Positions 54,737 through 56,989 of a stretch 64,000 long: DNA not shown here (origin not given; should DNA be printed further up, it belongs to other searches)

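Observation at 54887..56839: Unusual electron-transfer fusion protein: NuoF C-terminal FeS module + GltD-like FeS-FAD-NAD(P)H module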

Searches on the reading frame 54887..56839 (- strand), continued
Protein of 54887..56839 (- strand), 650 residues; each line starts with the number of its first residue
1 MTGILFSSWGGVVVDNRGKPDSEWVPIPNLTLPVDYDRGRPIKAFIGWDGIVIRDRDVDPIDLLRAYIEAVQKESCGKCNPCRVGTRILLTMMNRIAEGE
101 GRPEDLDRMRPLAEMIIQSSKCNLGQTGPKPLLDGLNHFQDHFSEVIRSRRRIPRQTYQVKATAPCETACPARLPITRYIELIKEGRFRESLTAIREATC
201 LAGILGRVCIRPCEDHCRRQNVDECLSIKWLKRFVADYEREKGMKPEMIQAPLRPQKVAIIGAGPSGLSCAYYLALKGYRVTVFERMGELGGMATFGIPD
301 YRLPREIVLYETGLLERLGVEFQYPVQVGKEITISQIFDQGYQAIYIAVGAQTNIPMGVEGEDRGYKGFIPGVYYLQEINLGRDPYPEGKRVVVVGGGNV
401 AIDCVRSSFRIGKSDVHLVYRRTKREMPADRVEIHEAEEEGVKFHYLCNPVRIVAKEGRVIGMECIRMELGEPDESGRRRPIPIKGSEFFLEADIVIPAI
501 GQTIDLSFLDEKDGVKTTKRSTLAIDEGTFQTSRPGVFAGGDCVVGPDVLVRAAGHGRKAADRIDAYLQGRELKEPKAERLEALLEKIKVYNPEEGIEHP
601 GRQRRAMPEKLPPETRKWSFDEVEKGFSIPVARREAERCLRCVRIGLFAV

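Call 7: find_homologous_proteins(query=window:54887-56839:-, max_evalue=1e-10)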
Query window:54887-56839:- (650 aa): 7998 proteins with E <= 1e-10 among 8000 candidates; the best 120 are listed.
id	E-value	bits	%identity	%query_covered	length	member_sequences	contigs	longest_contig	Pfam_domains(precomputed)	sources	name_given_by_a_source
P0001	0.0e+0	1498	100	100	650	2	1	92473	PF01946.24,PF01266.31,PF10589.15,PF13450.13,PF14691.12,PF00890.31,PF07992.21,PF00070.34,PF13738.13,PF12831.14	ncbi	-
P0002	0.0e+0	1286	85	100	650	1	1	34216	PF01946.24,PF01266.31,PF10589.15,PF13450.13,PF14691.12,PF00890.31,PF07992.21,PF00070.34,PF13738.13,PF12831.14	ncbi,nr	ncbi:MAG: FAD-dependent oxidoreductase [Desulfobacterota bacterium]|nr:FAD-dependent oxidoreductase 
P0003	0.0e+0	1226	80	100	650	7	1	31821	PF01946.24,PF01266.31,PF10589.15,PF13450.13,PF14691.12,PF07992.21,PF00070.34,PF13738.13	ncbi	-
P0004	0.0e+0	1208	79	100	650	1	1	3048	PF01946.24,PF01266.31,PF10589.15,PF13450.13,PF14691.12,PF07992.21,PF00070.34,PF13738.13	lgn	-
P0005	0.0e+0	1197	79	100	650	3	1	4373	PF01946.24,PF01266.31,PF10589.15,PF13450.13,PF14691.12,PF07992.21,PF00070.34,PF13738.13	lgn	-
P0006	0.0e+0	1192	77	100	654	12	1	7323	PF01946.24,PF01266.31,PF10589.15,PF13450.13,PF14691.12,PF07992.21,PF00070.34,PF13738.13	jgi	-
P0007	0.0e+0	1188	77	100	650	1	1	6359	PF01946.24,PF01266.31,PF10589.15,PF13450.13,PF14691.12,PF07992.21,PF00070.34,PF13738.13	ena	-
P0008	0.0e+0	1184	77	100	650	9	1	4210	PF01946.24,PF01266.31,PF10589.15,PF13450.13,PF14691.12,PF07992.21,PF00070.34,PF13738.13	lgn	-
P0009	0.0e+0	1184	77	100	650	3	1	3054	PF01946.24,PF01266.31,PF10589.15,PF13450.13,PF14691.12,PF07992.21,PF00070.34,PF13738.13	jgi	jgi:formate dehydrogenase beta subunit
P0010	0.0e+0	1182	75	100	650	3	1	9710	PF01946.24,PF01266.31,PF10589.15,PF13450.13,PF14691.12,PF07992.21,PF00070.34,PF13738.13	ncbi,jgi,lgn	jgi:formate dehydrogenase beta subunit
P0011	0.0e+0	1181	75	100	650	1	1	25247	PF01946.24,PF01266.31,PF10589.15,PF13450.13,PF14691.12,PF07992.21,PF00070.34,PF13738.13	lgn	-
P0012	0.0e+0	1180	76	100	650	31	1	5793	PF01946.24,PF01266.31,PF10589.15,PF13450.13,PF14691.12,PF07992.21,PF00070.34,PF13738.13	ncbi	-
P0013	0.0e+0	1179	76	100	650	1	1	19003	PF01946.24,PF01266.31,PF10589.15,PF13450.13,PF14691.12,PF07992.21,PF00070.34,PF13738.13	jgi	jgi:formate dehydrogenase beta subunit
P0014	0.0e+0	1178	76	100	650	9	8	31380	PF01946.24,PF01266.31,PF10589.15,PF13450.13,PF14691.12,PF07992.21,PF00070.34,PF13738.13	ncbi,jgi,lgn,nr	ncbi:MAG: dihydropyrimidine dehydrogenase subunit A [Deltaproteobacteria bacterium]|nr:dihydropyrimi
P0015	0.0e+0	1177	76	100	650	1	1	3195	PF01946.24,PF01266.31,PF10589.15,PF13450.13,PF14691.12,PF07992.21,PF00070.34,PF13738.13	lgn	-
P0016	0.0e+0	1176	76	100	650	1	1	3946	PF01946.24,PF01266.31,PF10589.15,PF13450.13,PF14691.12,PF07992.21,PF00070.34,PF13738.13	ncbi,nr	ncbi:MAG: FAD-dependent oxidoreductase [Thermodesulfobacteriota bacterium]|nr:FAD-dependent oxidored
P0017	0.0e+0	1175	75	100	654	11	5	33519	PF01946.24,PF01266.31,PF10589.15,PF13450.13,PF14691.12,PF07992.21,PF00070.34,PF13738.13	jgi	-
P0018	0.0e+0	1172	75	100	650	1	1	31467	PF01946.24,PF01266.31,PF10589.15,PF13450.13,PF14691.12,PF07992.21,PF00070.34,PF13738.13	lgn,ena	-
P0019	0.0e+0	1171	76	100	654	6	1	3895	PF01946.24,PF01266.31,PF10589.15,PF13450.13,PF14691.12,PF07992.21,PF00070.34,PF13738.13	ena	-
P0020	0.0e+0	1168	75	100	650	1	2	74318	PF01946.24,PF01266.31,PF10589.15,PF13450.13,PF14691.12,PF07992.21,PF00070.34,PF13738.13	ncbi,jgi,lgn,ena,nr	ncbi:MAG: FAD-dependent oxidoreductase [Deltaproteobacteria bacterium]|nr:FAD-dependent oxidoreducta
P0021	0.0e+0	1168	75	100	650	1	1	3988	PF01946.24,PF01266.31,PF10589.15,PF13450.13,PF14691.12,PF07992.21,PF00070.34,PF13738.13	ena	-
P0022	0.0e+0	1164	75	100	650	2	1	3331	PF01946.24,PF01266.31,PF10589.15,PF13450.13,PF14691.12,PF07992.21,PF00070.34,PF13738.13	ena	-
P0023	0.0e+0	1160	75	100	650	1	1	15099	PF01946.24,PF01266.31,PF10589.15,PF13450.13,PF14691.12,PF07992.21,PF00070.34,PF13738.13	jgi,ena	-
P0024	0.0e+0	1160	77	100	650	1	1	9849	PF01946.24,PF01266.31,PF10589.15,PF13450.13,PF14691.12,PF00890.31,PF07992.21,PF00070.34,PF13738.13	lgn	-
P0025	0.0e+0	1160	75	100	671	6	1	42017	PF01946.24,PF01266.31,PF10589.15,PF13450.13,PF14691.12,PF07992.21,PF00070.34,PF13738.13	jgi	-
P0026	0.0e+0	1158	75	100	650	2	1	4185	PF01946.24,PF01266.31,PF10589.15,PF13450.13,PF14691.12,PF07992.21,PF00070.34,PF13738.13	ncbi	-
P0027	0.0e+0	1158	74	100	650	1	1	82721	PF01946.24,PF01266.31,PF10589.15,PF13450.13,PF14691.12,PF07992.21,PF00070.34,PF13738.13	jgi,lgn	jgi:formate dehydrogenase beta subunit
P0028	0.0e+0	1158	74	100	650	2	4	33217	PF01946.24,PF01266.31,PF10589.15,PF13450.13,PF14691.12,PF07992.21,PF00070.34,PF13738.13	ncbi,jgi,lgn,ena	-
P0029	0.0e+0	1157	75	100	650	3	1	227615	PF01946.24,PF01266.31,PF10589.15,PF13450.13,PF14691.12,PF07992.21,PF00070.34,PF13738.13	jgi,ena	-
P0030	0.0e+0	1154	75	100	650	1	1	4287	PF01946.24,PF01266.31,PF10589.15,PF13450.13,PF14691.12,PF07992.21,PF00070.34,PF13738.13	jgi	-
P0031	0.0e+0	1152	75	100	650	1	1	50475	PF01946.24,PF01266.31,PF10589.15,PF13450.13,PF14691.12,PF07992.21,PF00070.34,PF13738.13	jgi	jgi:formate dehydrogenase beta subunit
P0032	0.0e+0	1152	75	100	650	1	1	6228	PF01946.24,PF01266.31,PF10589.15,PF13450.13,PF14691.12,PF00890.31,PF07992.21,PF00070.34,PF13738.13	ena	-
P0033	0.0e+0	1150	75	100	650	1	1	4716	PF01946.24,PF01266.31,PF10589.15,PF13450.13,PF14691.12,PF07992.21,PF00070.34,PF13738.13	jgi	jgi:formate dehydrogenase beta subunit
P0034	0.0e+0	1150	75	100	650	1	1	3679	PF01946.24,PF01266.31,PF10589.15,PF13450.13,PF14691.12,PF07992.21,PF00070.34,PF13738.13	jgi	jgi:formate dehydrogenase beta subunit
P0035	0.0e+0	1150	75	100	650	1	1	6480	PF01946.24,PF01266.31,PF10589.15,PF13450.13,PF14691.12,PF07992.21,PF00070.34,PF13738.13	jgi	jgi:formate dehydrogenase beta subunit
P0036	0.0e+0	1149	76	100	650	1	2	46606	PF01946.24,PF01266.31,PF10589.15,PF13450.13,PF14691.12,PF07992.21,PF00070.34,PF13738.13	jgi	jgi:formate dehydrogenase beta subunit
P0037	0.0e+0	1149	74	100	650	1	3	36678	PF01946.24,PF01266.31,PF10589.15,PF13450.13,PF14691.12,PF07992.21,PF00070.34,PF13738.13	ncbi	ncbi:MAG: FAD-dependent oxidoreductase [Thermodesulfobacteriota bacterium]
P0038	0.0e+0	1149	75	100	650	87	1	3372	PF01946.24,PF01266.31,PF10589.15,PF13450.13,PF14691.12,PF00890.31,PF07992.21,PF00070.34,PF13738.13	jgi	jgi:formate dehydrogenase beta subunit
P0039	0.0e+0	1149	75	100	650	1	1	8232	PF01946.24,PF01266.31,PF10589.15,PF13450.13,PF14691.12,PF07992.21,PF00070.34,PF13738.13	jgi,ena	-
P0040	0.0e+0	1148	74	100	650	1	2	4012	PF01946.24,PF01266.31,PF10589.15,PF13450.13,PF14691.12,PF07992.21,PF00070.34,PF13738.13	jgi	jgi:formate dehydrogenase beta subunit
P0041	0.0e+0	1148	75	100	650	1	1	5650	PF01946.24,PF01266.31,PF10589.15,PF13450.13,PF14691.12,PF00890.31,PF07992.21,PF00070.34,PF13738.13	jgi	-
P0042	0.0e+0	1148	75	100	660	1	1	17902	PF01946.24,PF01266.31,PF10589.15,PF13450.13,PF14691.12,PF07992.21,PF00070.34,PF13738.13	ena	-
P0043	0.0e+0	1148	74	100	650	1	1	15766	PF01946.24,PF01266.31,PF10589.15,PF13450.13,PF14691.12,PF07992.21,PF00070.34,PF13738.13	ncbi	-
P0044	0.0e+0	1148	74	100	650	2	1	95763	PF01946.24,PF01266.31,PF10589.15,PF13450.13,PF14691.12,PF07992.21,PF00070.34,PF13738.13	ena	-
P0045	0.0e+0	1148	75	100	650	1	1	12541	PF01946.24,PF01266.31,PF10589.15,PF13450.13,PF14691.12,PF00890.31,PF07992.21,PF00070.34,PF13738.13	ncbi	-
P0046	0.0e+0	1147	75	100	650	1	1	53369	PF01946.24,PF01266.31,PF10589.15,PF13450.13,PF14691.12,PF07992.21,PF00070.34,PF13738.13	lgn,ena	-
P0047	0.0e+0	1147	74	100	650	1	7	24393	PF01946.24,PF01266.31,PF10589.15,PF13450.13,PF14691.12,PF07992.21,PF00070.34,PF13738.13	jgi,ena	-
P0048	0.0e+0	1147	74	100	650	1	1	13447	PF01946.24,PF01266.31,PF10589.15,PF13450.13,PF14691.12,PF07992.21,PF00070.34,PF13738.13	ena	-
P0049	0.0e+0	1147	74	100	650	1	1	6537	PF01946.24,PF01266.31,PF10589.15,PF13450.13,PF14691.12,PF07992.21,PF00070.34,PF13738.13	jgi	-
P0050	0.0e+0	1147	74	100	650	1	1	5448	PF01946.24,PF01266.31,PF10589.15,PF13450.13,PF14691.12,PF07992.21,PF00070.34,PF13738.13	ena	-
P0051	0.0e+0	1145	74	100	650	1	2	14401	PF01946.24,PF01266.31,PF10589.15,PF13450.13,PF14691.12,PF07992.21,PF00070.34,PF13738.13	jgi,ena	-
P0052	0.0e+0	1145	74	100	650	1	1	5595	PF01946.24,PF01266.31,PF10589.15,PF13450.13,PF14691.12,PF07992.21,PF00070.34,PF13738.13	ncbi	-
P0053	0.0e+0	1145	74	100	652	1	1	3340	PF01946.24,PF01266.31,PF10589.15,PF13450.13,PF14691.12,PF00890.31,PF07992.21,PF00070.34,PF13738.13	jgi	-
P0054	0.0e+0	1145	74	100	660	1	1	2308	PF01946.24,PF01266.31,PF10589.15,PF13450.13,PF14691.12,PF07992.21,PF00070.34,PF13738.13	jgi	jgi:formate dehydrogenase beta subunit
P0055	0.0e+0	1145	74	100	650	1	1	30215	PF01946.24,PF01266.31,PF10589.15,PF13450.13,PF14691.12,PF07992.21,PF00070.34,PF13738.13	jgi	jgi:formate dehydrogenase beta subunit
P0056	0.0e+0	1145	74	100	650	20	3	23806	PF01946.24,PF01266.31,PF10589.15,PF13450.13,PF14691.12,PF07992.21,PF00070.34,PF13738.13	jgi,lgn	jgi:formate dehydrogenase beta subunit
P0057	0.0e+0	1145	74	100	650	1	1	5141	PF01946.24,PF01266.31,PF10589.15,PF13450.13,PF14691.12,PF07992.21,PF00070.34,PF13738.13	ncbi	-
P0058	0.0e+0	1145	75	100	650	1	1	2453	PF01946.24,PF01266.31,PF10589.15,PF13450.13,PF14691.12,PF00890.31,PF07992.21,PF00070.34,PF13738.13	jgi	-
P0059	0.0e+0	1144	75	98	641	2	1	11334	PF01946.24,PF01266.31,PF10589.15,PF13450.13,PF14691.12,PF07992.21,PF00070.34,PF13738.13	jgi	jgi:formate dehydrogenase beta subunit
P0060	0.0e+0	1144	74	100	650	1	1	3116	PF01946.24,PF01266.31,PF10589.15,PF13450.13,PF14691.12,PF07992.21,PF00070.34,PF13738.13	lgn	-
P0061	0.0e+0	1144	74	100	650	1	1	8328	PF01946.24,PF01266.31,PF10589.15,PF13450.13,PF14691.12,PF07992.21,PF00070.34,PF13738.13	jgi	-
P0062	0.0e+0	1143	75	100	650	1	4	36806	PF01946.24,PF01266.31,PF10589.15,PF13450.13,PF14691.12,PF07992.21,PF00070.34,PF13738.13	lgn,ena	-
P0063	0.0e+0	1143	75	100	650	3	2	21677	PF01946.24,PF01266.31,PF10589.15,PF13450.13,PF14691.12,PF07992.21,PF00070.34,PF13738.13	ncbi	-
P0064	0.0e+0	1142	75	100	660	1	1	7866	PF01946.24,PF01266.31,PF10589.15,PF13450.13,PF14691.12,PF00890.31,PF07992.21,PF00070.34,PF13738.13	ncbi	-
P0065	0.0e+0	1142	74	100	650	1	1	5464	PF01946.24,PF01266.31,PF10589.15,PF13450.13,PF14691.12,PF07992.21,PF00070.34,PF13738.13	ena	-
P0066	0.0e+0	1141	74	100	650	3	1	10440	PF01946.24,PF01266.31,PF10589.15,PF13450.13,PF14691.12,PF07992.21,PF00070.34,PF13738.13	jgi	-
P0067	0.0e+0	1141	75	100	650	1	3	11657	PF01946.24,PF01266.31,PF10589.15,PF13450.13,PF14691.12,PF07992.21,PF00070.34,PF13738.13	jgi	jgi:formate dehydrogenase beta subunit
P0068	0.0e+0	1141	74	100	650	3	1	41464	PF01946.24,PF01266.31,PF10589.15,PF13450.13,PF14691.12,PF07992.21,PF00070.34,PF13738.13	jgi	jgi:formate dehydrogenase beta subunit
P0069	0.0e+0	1141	74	100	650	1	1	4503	PF01946.24,PF01266.31,PF10589.15,PF13450.13,PF14691.12,PF00890.31,PF07992.21,PF00070.34,PF13738.13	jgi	-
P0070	0.0e+0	1141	75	100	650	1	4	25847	PF01946.24,PF01266.31,PF10589.15,PF13450.13,PF14691.12,PF07992.21,PF00070.34,PF13738.13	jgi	jgi:formate dehydrogenase beta subunit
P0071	0.0e+0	1140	73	100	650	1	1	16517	PF01946.24,PF01266.31,PF10589.15,PF13450.13,PF14691.12,PF07992.21,PF00070.34,PF13738.13,PF21799.3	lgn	-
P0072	0.0e+0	1139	74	100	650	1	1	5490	PF01946.24,PF01266.31,PF10589.15,PF13450.13,PF14691.12,PF07992.21,PF00070.34,PF13738.13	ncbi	-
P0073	0.0e+0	1139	74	100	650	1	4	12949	PF01946.24,PF01266.31,PF10589.15,PF13450.13,PF14691.12,PF00890.31,PF07992.21,PF00070.34,PF13738.13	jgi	jgi:formate dehydrogenase beta subunit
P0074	0.0e+0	1138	74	100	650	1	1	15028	PF01946.24,PF01266.31,PF10589.15,PF13450.13,PF14691.12,PF07992.21,PF00070.34,PF13738.13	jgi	jgi:formate dehydrogenase beta subunit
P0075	0.0e+0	1138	74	100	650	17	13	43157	PF01946.24,PF01266.31,PF10589.15,PF13450.13,PF14691.12,PF07992.21,PF00070.34,PF13738.13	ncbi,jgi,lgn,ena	ncbi:MAG: FAD-dependent oxidoreductase [Thermodesulfobacteriota bacterium]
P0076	0.0e+0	1137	74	100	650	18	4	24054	PF01946.24,PF01266.31,PF10589.15,PF13450.13,PF14691.12,PF07992.21,PF00070.34,PF13738.13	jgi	jgi:formate dehydrogenase beta subunit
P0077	0.0e+0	1137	74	100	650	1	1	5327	PF01946.24,PF01266.31,PF10589.15,PF13450.13,PF14691.12,PF07992.21,PF00070.34,PF13738.13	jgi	-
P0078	0.0e+0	1137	73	100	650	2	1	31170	PF01946.24,PF01266.31,PF10589.15,PF13450.13,PF14691.12,PF07992.21,PF00070.34,PF13738.13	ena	-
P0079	0.0e+0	1137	73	100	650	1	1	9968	PF01946.24,PF01266.31,PF10589.15,PF13450.13,PF14691.12,PF00890.31,PF07992.21,PF00070.34,PF13738.13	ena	-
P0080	0.0e+0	1136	73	100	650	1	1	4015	PF01946.24,PF01266.31,PF10589.15,PF13450.13,PF14691.12,PF07992.21,PF00070.34,PF13738.13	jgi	jgi:formate dehydrogenase beta subunit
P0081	0.0e+0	1136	75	100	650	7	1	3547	PF01946.24,PF01266.31,PF10589.15,PF13450.13,PF14691.12,PF07992.21,PF00070.34,PF13738.13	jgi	jgi:formate dehydrogenase beta subunit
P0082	0.0e+0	1136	74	100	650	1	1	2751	PF01946.24,PF01266.31,PF10589.15,PF13450.13,PF14691.12,PF07992.21,PF00070.34,PF13738.13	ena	-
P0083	0.0e+0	1136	74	100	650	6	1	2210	PF01946.24,PF01266.31,PF10589.15,PF13450.13,PF14691.12,PF07992.21,PF00070.34,PF13738.13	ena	-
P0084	0.0e+0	1136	73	100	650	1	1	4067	PF01946.24,PF01266.31,PF10589.15,PF13450.13,PF14691.12,PF07992.21,PF00070.34,PF13738.13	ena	-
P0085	0.0e+0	1136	75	100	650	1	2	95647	PF01946.24,PF01266.31,PF10589.15,PF13450.13,PF14691.12,PF07992.21,PF00070.34,PF13738.13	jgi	jgi:formate dehydrogenase beta subunit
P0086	0.0e+0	1136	74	100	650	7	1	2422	PF01946.24,PF01266.31,PF10589.15,PF13450.13,PF14691.12,PF07992.21,PF00070.34,PF13738.13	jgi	-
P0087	0.0e+0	1136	74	100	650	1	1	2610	PF01946.24,PF01266.31,PF10589.15,PF13450.13,PF14691.12,PF07992.21,PF00070.34,PF13738.13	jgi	-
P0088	0.0e+0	1136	74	100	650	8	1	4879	PF01946.24,PF01266.31,PF10589.15,PF13450.13,PF14691.12,PF07992.21,PF00070.34,PF13738.13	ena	-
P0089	0.0e+0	1136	74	100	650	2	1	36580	PF01946.24,PF01266.31,PF10589.15,PF13450.13,PF14691.12,PF07992.21,PF00070.34,PF13738.13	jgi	-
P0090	0.0e+0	1135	74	100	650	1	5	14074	PF01946.24,PF01266.31,PF10589.15,PF13450.13,PF14691.12,PF07992.21,PF00070.34,PF13738.13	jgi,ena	jgi:formate dehydrogenase beta subunit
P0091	0.0e+0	1135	75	100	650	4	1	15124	PF01946.24,PF01266.31,PF10589.15,PF13450.13,PF14691.12,PF07992.21,PF00070.34,PF13738.13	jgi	-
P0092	0.0e+0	1135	74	100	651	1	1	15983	PF01946.24,PF01266.31,PF10589.15,PF13450.13,PF14691.12,PF07992.21,PF00070.34,PF13738.13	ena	-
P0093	0.0e+0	1134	74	100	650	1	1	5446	PF01946.24,PF01266.31,PF10589.15,PF13450.13,PF14691.12,PF00890.31,PF07992.21,PF00070.34,PF13738.13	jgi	jgi:formate dehydrogenase (NADP+) beta subunit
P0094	0.0e+0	1134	74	100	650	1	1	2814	PF01946.24,PF01266.31,PF10589.15,PF13450.13,PF14691.12,PF07992.21,PF00070.34,PF13738.13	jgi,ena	-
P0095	0.0e+0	1134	73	100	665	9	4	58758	PF01946.24,PF01266.31,PF10589.15,PF13450.13,PF14691.12,PF07992.21,PF00070.34,PF13738.13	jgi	jgi:formate dehydrogenase beta subunit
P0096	0.0e+0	1134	74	100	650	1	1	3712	PF01946.24,PF01266.31,PF10589.15,PF13450.13,PF14691.12,PF07992.21,PF00070.34,PF13738.13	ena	-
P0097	0.0e+0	1134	74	100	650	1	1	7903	PF01946.24,PF01266.31,PF10589.15,PF13450.13,PF14691.12,PF07992.21,PF00070.34,PF13738.13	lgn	-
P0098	0.0e+0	1134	74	100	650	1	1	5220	PF01946.24,PF01266.31,PF10589.15,PF13450.13,PF14691.12,PF07992.21,PF00070.34,PF13738.13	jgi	jgi:formate dehydrogenase beta subunit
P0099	0.0e+0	1134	73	100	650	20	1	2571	PF01946.24,PF01266.31,PF10589.15,PF13450.13,PF14691.12,PF07992.21,PF00070.34,PF13738.13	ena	-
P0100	0.0e+0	1133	74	100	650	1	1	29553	PF01946.24,PF01266.31,PF10589.15,PF13450.13,PF14691.12,PF07992.21,PF00070.34,PF13738.13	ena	-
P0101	0.0e+0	1133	74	100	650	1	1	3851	PF01946.24,PF01266.31,PF10589.15,PF13450.13,PF14691.12,PF07992.21,PF00070.34,PF13738.13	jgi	-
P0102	0.0e+0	1133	73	100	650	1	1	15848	PF01946.24,PF01266.31,PF10589.15,PF13450.13,PF14691.12,PF07992.21,PF00070.34,PF13738.13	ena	-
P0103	0.0e+0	1133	73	100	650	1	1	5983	PF01946.24,PF01266.31,PF10589.15,PF13450.13,PF14691.12,PF07992.21,PF00070.34,PF13738.13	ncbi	-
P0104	0.0e+0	1133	74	100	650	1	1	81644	PF01946.24,PF01266.31,PF10589.15,PF13450.13,PF14691.12,PF07992.21,PF00070.34,PF13738.13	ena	-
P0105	0.0e+0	1133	74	100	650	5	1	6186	PF01946.24,PF01266.31,PF10589.15,PF13450.13,PF14691.12,PF07992.21,PF00070.34,PF13738.13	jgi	-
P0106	0.0e+0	1132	74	100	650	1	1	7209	PF01946.24,PF01266.31,PF10589.15,PF13450.13,PF14691.12,PF07992.21,PF00070.34,PF13738.13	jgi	-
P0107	0.0e+0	1132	73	100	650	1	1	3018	PF01946.24,PF01266.31,PF10589.15,PF13450.13,PF14691.12,PF00890.31,PF07992.21,PF00070.34,PF13738.13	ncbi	-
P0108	0.0e+0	1132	74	100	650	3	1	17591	PF01946.24,PF01266.31,PF10589.15,PF13450.13,PF14691.12,PF00890.31,PF07992.21,PF00070.34,PF13738.13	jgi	jgi:formate dehydrogenase beta subunit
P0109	0.0e+0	1132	74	100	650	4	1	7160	PF01946.24,PF01266.31,PF10589.15,PF13450.13,PF14691.12,PF07992.21,PF00070.34,PF13738.13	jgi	-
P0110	0.0e+0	1132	74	100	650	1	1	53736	PF01946.24,PF01266.31,PF10589.15,PF13450.13,PF14691.12,PF07992.21,PF00070.34,PF13738.13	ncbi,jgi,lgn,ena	-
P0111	0.0e+0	1132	74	100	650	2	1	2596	PF01946.24,PF01266.31,PF10589.15,PF13450.13,PF14691.12,PF07992.21,PF00070.34,PF13738.13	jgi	jgi:formate dehydrogenase beta subunit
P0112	0.0e+0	1132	74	100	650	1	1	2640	PF01946.24,PF01266.31,PF10589.15,PF13450.13,PF14691.12,PF07992.21,PF00070.34,PF13738.13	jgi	-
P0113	0.0e+0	1131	74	100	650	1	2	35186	PF01946.24,PF01266.31,PF10589.15,PF13450.13,PF14691.12,PF00890.31,PF07992.21,PF00070.34,PF13738.13,PF01494.26,PF12831.14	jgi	-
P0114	0.0e+0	1131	74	100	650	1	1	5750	PF01946.24,PF01266.31,PF10589.15,PF13450.13,PF14691.12,PF07992.21,PF00070.34,PF13738.13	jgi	-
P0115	0.0e+0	1131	73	100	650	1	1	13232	PF01946.24,PF01266.31,PF10589.15,PF13450.13,PF14691.12,PF07992.21,PF00070.34,PF13738.13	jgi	jgi:formate dehydrogenase beta subunit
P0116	0.0e+0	1131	74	100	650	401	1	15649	PF01946.24,PF01266.31,PF10589.15,PF13450.13,PF14691.12,PF07992.21,PF00070.34,PF13738.13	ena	-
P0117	0.0e+0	1131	74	100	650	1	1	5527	PF01946.24,PF01266.31,PF10589.15,PF13450.13,PF14691.12,PF07992.21,PF00070.34,PF13738.13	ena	-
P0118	0.0e+0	1131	73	100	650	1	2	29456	PF01946.24,PF01266.31,PF10589.15,PF13450.13,PF14691.12,PF07992.21,PF00070.34,PF13738.13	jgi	jgi:formate dehydrogenase beta subunit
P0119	0.0e+0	1130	73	100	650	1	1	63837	PF01946.24,PF01266.31,PF10589.15,PF13450.13,PF14691.12,PF07992.21,PF00070.34,PF13738.13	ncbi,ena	-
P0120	0.0e+0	1130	74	100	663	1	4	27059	PF01946.24,PF01266.31,PF10589.15,PF13450.13,PF14691.12,PF07992.21,PF00070.34,PF13738.13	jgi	jgi:formate dehydrogenase beta subunit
